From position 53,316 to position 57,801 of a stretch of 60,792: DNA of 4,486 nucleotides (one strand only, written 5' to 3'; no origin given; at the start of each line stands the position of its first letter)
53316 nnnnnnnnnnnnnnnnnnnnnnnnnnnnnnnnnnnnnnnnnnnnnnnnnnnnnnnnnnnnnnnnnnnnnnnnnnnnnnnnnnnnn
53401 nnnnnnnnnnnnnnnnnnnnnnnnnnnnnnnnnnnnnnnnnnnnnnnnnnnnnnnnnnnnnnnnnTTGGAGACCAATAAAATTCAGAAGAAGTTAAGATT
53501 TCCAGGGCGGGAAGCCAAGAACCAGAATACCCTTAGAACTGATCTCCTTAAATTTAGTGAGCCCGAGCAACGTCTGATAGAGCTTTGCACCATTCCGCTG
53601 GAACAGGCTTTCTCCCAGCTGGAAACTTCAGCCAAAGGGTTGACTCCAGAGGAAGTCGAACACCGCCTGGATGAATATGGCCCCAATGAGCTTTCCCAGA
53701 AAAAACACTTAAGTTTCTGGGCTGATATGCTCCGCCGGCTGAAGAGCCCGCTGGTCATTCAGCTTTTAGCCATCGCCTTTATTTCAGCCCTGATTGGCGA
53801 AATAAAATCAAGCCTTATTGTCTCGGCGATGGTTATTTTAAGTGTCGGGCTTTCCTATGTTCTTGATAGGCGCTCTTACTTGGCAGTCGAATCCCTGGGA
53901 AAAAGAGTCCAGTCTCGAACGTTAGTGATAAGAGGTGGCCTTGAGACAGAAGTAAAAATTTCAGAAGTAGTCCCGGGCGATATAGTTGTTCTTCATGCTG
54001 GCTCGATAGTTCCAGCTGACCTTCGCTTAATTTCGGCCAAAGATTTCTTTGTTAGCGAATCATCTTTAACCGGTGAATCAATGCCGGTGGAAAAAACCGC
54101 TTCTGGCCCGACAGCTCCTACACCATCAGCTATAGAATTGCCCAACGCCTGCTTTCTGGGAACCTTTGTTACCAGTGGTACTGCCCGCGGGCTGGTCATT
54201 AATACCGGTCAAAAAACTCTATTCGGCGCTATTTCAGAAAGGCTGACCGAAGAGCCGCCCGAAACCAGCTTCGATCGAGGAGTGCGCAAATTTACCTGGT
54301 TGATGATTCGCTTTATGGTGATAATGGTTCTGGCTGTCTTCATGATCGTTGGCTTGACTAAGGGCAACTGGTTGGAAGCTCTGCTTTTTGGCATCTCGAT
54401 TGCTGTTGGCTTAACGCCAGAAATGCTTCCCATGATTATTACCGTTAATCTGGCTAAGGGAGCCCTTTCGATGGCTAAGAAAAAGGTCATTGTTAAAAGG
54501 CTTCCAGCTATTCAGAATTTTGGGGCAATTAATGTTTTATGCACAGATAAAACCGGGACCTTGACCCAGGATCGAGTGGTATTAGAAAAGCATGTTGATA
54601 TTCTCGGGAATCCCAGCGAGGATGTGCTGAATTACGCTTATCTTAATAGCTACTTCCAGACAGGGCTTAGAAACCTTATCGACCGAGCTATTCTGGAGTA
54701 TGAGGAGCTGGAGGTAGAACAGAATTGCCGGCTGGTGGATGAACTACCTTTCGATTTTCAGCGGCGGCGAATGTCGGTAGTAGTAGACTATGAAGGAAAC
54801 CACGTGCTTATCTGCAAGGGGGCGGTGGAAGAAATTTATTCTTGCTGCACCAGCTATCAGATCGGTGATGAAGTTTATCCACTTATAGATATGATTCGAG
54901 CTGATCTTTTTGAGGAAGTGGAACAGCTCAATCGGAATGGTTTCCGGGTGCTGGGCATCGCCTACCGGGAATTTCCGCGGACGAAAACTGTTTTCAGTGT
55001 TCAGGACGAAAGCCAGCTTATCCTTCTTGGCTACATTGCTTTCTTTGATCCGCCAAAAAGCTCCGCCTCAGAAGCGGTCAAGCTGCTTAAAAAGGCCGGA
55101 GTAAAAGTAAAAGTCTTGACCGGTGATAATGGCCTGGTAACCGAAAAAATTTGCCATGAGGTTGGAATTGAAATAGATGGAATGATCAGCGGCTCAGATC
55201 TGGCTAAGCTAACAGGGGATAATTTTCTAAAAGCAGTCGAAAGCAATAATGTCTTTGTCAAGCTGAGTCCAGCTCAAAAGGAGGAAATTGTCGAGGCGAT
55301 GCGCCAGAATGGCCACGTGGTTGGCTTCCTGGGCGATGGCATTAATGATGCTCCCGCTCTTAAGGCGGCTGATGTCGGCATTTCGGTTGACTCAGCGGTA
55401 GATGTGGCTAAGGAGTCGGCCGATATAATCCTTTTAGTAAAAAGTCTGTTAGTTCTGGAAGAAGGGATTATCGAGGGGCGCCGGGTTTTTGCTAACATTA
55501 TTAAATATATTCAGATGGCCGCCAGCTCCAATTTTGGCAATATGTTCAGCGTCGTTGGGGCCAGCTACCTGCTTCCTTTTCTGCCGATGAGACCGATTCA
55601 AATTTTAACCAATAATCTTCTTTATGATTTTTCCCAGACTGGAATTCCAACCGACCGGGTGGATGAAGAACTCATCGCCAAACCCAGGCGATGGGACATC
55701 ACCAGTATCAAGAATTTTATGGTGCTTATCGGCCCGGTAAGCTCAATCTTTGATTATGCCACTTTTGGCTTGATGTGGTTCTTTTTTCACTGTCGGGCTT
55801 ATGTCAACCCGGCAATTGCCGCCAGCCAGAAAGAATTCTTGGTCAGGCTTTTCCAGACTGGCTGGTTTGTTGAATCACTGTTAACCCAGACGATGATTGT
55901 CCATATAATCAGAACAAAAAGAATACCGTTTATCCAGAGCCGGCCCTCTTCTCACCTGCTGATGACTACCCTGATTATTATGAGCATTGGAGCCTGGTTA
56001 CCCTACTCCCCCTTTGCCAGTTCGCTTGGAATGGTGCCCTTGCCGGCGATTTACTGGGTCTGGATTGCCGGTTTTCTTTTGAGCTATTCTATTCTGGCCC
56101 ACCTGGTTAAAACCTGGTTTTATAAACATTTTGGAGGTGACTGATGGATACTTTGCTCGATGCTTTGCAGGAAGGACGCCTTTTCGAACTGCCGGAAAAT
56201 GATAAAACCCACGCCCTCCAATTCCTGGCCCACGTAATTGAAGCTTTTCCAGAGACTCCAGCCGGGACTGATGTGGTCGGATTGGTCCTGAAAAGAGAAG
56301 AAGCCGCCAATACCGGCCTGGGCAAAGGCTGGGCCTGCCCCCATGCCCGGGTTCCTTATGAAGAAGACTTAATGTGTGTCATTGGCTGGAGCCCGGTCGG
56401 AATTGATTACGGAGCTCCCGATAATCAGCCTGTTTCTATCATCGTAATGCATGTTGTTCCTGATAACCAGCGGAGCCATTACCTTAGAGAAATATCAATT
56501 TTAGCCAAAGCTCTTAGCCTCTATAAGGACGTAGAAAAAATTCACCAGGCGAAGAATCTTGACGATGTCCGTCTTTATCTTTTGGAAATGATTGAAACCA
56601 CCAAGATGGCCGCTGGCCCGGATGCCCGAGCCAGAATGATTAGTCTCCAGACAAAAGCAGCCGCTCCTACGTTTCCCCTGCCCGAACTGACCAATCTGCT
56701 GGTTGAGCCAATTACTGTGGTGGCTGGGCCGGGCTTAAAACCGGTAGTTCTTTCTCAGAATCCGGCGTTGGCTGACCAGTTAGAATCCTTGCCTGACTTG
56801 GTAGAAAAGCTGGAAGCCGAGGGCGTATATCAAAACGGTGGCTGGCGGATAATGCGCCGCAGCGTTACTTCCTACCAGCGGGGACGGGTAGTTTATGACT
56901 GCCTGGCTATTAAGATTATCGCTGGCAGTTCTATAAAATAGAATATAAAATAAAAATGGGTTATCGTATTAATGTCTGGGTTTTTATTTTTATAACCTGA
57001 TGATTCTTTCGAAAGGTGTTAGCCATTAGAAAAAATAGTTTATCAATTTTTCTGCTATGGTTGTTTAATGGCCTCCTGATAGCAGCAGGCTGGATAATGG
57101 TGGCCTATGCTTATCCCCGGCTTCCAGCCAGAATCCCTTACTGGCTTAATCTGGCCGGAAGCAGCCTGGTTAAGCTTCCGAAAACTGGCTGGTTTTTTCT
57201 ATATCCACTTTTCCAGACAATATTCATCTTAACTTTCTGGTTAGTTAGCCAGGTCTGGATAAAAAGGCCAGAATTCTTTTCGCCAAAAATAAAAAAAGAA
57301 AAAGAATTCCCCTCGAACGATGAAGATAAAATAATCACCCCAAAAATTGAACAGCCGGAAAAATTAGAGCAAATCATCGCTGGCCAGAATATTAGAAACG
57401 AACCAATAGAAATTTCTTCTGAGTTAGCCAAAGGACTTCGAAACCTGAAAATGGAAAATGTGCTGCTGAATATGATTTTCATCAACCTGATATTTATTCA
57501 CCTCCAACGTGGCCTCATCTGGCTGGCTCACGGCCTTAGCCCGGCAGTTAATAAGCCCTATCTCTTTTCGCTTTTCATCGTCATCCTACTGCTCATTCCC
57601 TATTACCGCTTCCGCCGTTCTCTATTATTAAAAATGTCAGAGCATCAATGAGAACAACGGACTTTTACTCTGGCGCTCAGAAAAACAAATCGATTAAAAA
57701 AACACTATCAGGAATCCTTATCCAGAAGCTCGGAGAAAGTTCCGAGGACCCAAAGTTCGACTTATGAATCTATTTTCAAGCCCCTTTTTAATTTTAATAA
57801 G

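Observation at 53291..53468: Candidate uORF-controlled translational attenuator in the mgtA leader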

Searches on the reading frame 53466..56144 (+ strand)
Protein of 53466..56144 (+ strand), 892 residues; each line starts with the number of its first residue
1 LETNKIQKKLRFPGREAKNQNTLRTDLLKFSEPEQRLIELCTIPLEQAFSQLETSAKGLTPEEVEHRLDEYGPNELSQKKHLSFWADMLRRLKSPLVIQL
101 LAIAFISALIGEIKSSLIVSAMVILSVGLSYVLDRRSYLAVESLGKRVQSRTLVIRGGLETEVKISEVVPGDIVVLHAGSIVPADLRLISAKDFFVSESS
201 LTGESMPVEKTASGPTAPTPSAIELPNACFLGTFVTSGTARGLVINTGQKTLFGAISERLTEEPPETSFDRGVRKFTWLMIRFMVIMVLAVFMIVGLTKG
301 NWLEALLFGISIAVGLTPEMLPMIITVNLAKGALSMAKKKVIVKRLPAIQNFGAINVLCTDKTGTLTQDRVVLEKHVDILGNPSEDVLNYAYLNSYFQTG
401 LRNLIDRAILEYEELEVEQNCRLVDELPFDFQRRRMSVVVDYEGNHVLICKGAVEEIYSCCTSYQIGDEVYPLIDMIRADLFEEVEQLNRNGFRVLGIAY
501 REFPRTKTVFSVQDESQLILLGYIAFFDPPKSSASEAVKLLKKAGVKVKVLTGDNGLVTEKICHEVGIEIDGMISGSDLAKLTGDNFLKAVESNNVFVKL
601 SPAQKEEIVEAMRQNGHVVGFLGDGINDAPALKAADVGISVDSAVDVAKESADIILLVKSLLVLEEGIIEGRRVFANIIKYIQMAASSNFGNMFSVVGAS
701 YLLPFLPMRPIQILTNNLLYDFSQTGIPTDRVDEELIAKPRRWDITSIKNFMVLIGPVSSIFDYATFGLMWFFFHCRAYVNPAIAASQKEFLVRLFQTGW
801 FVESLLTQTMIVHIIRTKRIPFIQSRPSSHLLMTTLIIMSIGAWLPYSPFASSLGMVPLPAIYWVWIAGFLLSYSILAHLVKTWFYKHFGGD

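Call 6: search_protein_families(library=ncbifam, proteins=[window:53466-56144:+])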
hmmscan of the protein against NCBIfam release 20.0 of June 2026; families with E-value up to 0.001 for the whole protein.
window:53466-56144:+ (892 aa): 24 families
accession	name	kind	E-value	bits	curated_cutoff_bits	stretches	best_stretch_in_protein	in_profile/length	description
TIGR01524.1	ATPase-IIIB_Mg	equivalog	0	1080.3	610.75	1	35-890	10-865/867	magnesium-translocating P-type ATPase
NF011702.0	PRK15122.1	subfamily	0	1032.5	975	1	37-890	28-904/907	magnesium-translocating P-type ATPase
TIGR01522.1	ATPase-IIA2_Ca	equivalog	4.8e-130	434.9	798.3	1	39-744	3-717/854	calcium-transporting P-type ATPase, PMR1-type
TIGR01647.1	ATPase-IIIA_H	equivalog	2.2e-128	429.6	615.5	1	58-841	1-748/755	plasma-membrane proton-efflux P-type ATPase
TIGR01116.1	ATPase-IIA1_Ca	equivalog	5.1e-94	315.9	703.4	2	423-752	375-680/799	calcium-translocating P-type ATPase, SERCA-type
TIGR01523.1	ATPase-IID_K-Na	equivalog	2.3e-90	303.6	645.05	3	410-737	472-819/997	potassium/sodium efflux P-type ATPase, fungal-type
TIGR01494.1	ATPase_P-type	subfamily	8.4e-86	288.3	62.3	4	582-707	348-471/478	HAD-IC family P-type ATPase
TIGR01517.1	ATPase-IIB_Ca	equivalog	8.4e-83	279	507.05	1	50-738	46-750/882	calcium-translocating P-type ATPase, PMCA-type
TIGR01106.1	ATPase-IIC_X-K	subfamily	2.1e-81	274.2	946.1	3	54-373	31-362/997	Na,H/K antiporter P-type ATPase subunit alpha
TIGR01657.1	P-ATPase-V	hypoth_equivalog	1.3e-65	221.6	618.25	3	41-374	126-467/1055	ATP13A2 family polyamine export P-type ATPase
TIGR01525.1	ATPase-IB_hvy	subfamily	2.6e-62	211.5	346.25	2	102-574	6-431/560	heavy metal translocating P-type ATPase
TIGR01511.1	ATPase-IB1_Cu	subfamily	5.7e-42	144.3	397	3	125-375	55-281/542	copper-translocating P-type ATPase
TIGR01512.1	ATPase-IB2_Cd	subfamily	1.4e-41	142.7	313.5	3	100-375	4-254/494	cadmium family heavy metal-translocating P-type ATPase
NF008262.1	PRK11033.1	equivalog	2.3e-35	122.2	1005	2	506-685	538-688/731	zinc/cadmium/mercury/lead-transporting ATPase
NF033775.1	P_type_ZntA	exception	7.2e-32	110.5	1240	3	100-370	186-445/732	Zn(II)/Cd(II)/Pb(II) translocating P-type ATPase ZntA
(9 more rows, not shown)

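Call 16: find_related_loci(query=window:53466-56144:+, collection=genome_contigs, flank=2000)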
Query window:53466-56144:+ (892 aa) in genome_contigs; peptide patterns used: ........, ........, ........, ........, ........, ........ (x = any residue, [..] = any of these).
531 stretches matched a pattern; 420 encode a relative of the query (tblastn E <= 1e-3); the best 80 are kept; 80 distinct loci.
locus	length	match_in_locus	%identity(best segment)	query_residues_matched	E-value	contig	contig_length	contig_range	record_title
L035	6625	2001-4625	80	18-891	0e+0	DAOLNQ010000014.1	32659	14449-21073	MAG TPA_asm: Candidatus Saccharicenans sp. isolate AMR_MDS_4783 NODE_1809_length_32659_cov_38.472580, whole genome shotg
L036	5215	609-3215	81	24-892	0e+0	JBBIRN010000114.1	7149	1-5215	MAG: Candidatus Aminicenantes bacterium isolate QNS170220_bin_350 NODE_1521_length_7149_cov_4.629546, whole genome shotg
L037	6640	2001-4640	80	11-891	0e+0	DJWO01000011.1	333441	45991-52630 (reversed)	MAG TPA_asm: Candidatus Aminicenantes bacterium UBA6228 UBA6228_contig_6412, whole genome shotgun sequence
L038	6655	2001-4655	75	6-892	0e+0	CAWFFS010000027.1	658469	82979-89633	MAG: uncultured delta proteobacterium isolate MFD02416.bin.2.25 genome assembly, contig: contig_93480, whole genome shot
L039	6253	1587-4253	74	2-892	0e+0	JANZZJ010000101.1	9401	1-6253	MAG: Candidatus Sumerlaeaceae bacterium isolate SKW119 k141_53983, whole genome shotgun sequence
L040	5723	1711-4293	75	32-892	0e+0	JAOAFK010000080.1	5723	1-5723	MAG: Syntrophorhabdaceae bacterium isolate SKW285 k141_1727518, whole genome shotgun sequence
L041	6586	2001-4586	74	31-892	0e+0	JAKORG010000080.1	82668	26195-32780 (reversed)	MAG: Deltaproteobacteria bacterium isolate all_maxbin.269 k201_1460105, whole genome shotgun sequence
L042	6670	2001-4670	74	1-892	0e+0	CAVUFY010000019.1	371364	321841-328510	MAG: uncultured delta proteobacterium isolate MFD02416.bin.2.150 genome assembly, contig: contig_8294, whole genome shot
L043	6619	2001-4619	75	18-892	0e+0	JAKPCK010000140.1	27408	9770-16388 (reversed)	MAG: Deltaproteobacteria bacterium isolate JPMR_maxbin.018 k141_328967, whole genome shotgun sequence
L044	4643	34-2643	74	20-892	0e+0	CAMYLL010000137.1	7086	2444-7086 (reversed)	MAG: uncultured Pseudodesulfovibrio sp. isolate FCS_M_Desulfobacterota_19 genome assembly, contig: NODE_13828_length_708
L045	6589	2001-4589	75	31-892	0e+0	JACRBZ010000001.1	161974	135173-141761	MAG: Deltaproteobacteria bacterium isolate NC_groundwater_1633_Pr3_B-0.1um_51_17 SR-2_scaffold_141_14119, whole genome s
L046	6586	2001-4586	75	30-892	0e+0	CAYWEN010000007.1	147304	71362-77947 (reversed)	MAG TPA_asm: uncultured Desulfobacterales bacterium isolate binchicken_co219_436 genome assembly, contig: k141_1333603,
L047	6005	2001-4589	75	30-892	0e+0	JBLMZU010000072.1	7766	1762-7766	MAG: Bacteroidota bacterium isolate MAG195 PRJNA951521_bin52_renamed_71, whole genome shotgun sequence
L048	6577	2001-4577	74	34-892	0e+0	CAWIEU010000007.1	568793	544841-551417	MAG: uncultured delta proteobacterium isolate MFD01721.bin.2.25 genome assembly, contig: contig_5054, whole genome shotg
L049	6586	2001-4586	75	31-892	0e+0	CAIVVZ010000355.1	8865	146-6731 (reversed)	MAG: uncultured Desulfobacteraceae bacterium isolate AlinenLipids_bin-9448 genome assembly, contig: bin-9448:355/658, wh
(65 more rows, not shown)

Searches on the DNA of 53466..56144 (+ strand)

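Call 20: search_rna_families(sources=[L039, L042, L045, L047, L050, L051, L056, L065, L092, L097, L105, L106, L113, L058, L035], threshold=gathering)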
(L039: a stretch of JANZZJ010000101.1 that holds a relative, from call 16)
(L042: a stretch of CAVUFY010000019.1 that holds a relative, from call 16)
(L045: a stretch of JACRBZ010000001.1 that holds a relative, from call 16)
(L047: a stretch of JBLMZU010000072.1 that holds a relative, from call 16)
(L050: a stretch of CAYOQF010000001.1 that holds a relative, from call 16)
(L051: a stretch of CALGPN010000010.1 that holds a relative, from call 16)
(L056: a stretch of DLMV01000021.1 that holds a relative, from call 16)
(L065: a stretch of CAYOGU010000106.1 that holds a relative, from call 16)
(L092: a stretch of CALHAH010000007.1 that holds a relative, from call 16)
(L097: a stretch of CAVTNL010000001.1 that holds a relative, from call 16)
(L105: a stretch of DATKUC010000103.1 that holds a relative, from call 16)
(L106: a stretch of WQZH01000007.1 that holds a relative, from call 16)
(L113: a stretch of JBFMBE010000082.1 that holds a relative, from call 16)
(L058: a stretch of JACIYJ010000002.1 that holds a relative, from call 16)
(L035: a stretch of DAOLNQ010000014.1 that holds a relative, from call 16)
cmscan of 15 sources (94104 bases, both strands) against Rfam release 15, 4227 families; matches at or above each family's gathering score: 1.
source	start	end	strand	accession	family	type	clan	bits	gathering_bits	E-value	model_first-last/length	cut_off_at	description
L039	5167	5239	-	RF00005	tRNA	Gene; tRNA;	CL00001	71.4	29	1.9e-13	1-71/71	no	tRNA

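Call 85: search_rna_families(sources=[L043, L049, L052, L054, L055, L060, L061, L062, L067, L068, L069, L072, L073, L074, L075, L076, L078, L079, L080, L082], threshold=gathering)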
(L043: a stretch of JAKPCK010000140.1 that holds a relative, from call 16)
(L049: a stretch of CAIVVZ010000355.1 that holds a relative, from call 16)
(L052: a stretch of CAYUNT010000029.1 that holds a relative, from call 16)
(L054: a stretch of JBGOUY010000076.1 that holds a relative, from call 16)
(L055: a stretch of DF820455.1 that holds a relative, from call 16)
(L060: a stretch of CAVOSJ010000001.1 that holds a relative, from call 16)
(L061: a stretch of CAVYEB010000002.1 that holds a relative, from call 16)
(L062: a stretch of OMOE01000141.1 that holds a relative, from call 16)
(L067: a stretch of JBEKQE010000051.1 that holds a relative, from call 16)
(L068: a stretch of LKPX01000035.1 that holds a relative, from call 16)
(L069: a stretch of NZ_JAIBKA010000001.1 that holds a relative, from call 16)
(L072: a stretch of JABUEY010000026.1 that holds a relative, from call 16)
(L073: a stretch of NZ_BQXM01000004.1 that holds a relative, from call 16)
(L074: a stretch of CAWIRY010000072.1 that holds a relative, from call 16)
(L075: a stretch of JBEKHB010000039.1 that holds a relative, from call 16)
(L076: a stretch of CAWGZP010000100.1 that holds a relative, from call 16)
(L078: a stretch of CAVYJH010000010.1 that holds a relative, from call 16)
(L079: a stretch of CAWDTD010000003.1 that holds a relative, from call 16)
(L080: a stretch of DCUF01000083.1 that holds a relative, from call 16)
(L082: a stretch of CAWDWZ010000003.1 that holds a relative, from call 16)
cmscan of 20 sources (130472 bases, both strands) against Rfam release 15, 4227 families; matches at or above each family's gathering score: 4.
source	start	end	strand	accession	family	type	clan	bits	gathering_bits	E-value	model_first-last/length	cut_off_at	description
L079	1370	1546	+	RF00380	Magnesium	Cis-reg; riboswitch;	-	120.8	44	3.6e-26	1-169/169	no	M-box riboswitch aptamer (ykoK leader)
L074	1163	1339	+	RF00380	Magnesium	Cis-reg; riboswitch;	-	117.6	44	2.5e-25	1-169/169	no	M-box riboswitch aptamer (ykoK leader)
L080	5899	5989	+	RF00005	tRNA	Gene; tRNA;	CL00001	53.2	29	2.8e-08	1-71/71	no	tRNA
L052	6405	6470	+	RF01734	Fluoride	Cis-reg; riboswitch;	-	50.3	34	1.2e-10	1-64/64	no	Fluoride riboswitch aptamer (crcB RNA motif)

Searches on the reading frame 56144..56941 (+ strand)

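Call 6: search_protein_families(library=ncbifam, proteins=[window:56144-56941:+])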
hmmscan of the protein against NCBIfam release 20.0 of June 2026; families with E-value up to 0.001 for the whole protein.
window:56144-56941:+ (265 aa): 5 families
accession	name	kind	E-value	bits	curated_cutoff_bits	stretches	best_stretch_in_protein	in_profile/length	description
TIGR00848.1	fruA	subfamily_domain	2.4e-13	50.1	103.5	1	18-125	13-121/129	fructose PTS transporter subunit IIA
TIGR01419.1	nitro_reg_IIA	equivalog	4.2e-12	46.1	138.7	1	13-140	12-137/145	PTS IIA-like nitrogen regulatory protein PtsN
NF008145.0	PRK10896.1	equivalog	5.4e-10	39.2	221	1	44-141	50-148/161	PTS IIA-like nitrogen regulatory protein PtsN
NF007389.0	PRK09913.1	equivalog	3.6e-08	33.5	151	1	42-136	39-133/148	PTS fructose transporter subunit IIA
NF007293.0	PRK09765.1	equivalog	0.00035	19.2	763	1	20-156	21-159/639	PTS 2-O-a-mannosyl-D-glycerate transporter subunit IIABC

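Call 71: search_protein_families(library=pfam, max_evalue=10, proteins=[window:56144-56941:+])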
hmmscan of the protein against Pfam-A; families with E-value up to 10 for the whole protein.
window:56144-56941:+ (265 aa): 1 family
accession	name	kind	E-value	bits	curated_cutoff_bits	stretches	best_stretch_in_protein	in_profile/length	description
PF00359.27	PTS_EIIA_2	-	2.1e-19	70.4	27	1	19-147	15-142/144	Phosphoenolpyruvate-dependent sugar phosphotransferase system, EIIA 2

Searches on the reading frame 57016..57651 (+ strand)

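Call 6: search_protein_families(library=ncbifam, proteins=[window:57016-57651:+])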
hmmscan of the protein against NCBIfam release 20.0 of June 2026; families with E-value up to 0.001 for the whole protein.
window:57016-57651:+ (211 aa): 0 families

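Call 71: search_protein_families(library=pfam, max_evalue=10, proteins=[window:57016-57651:+])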
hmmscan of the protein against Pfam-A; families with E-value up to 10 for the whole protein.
window:57016-57651:+ (211 aa): 1 family
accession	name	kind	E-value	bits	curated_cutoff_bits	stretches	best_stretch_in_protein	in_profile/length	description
PF07853.16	DUF1648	-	0.00017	21.6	28.7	1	20-50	1-31/49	Domain of unknown function (DUF1648)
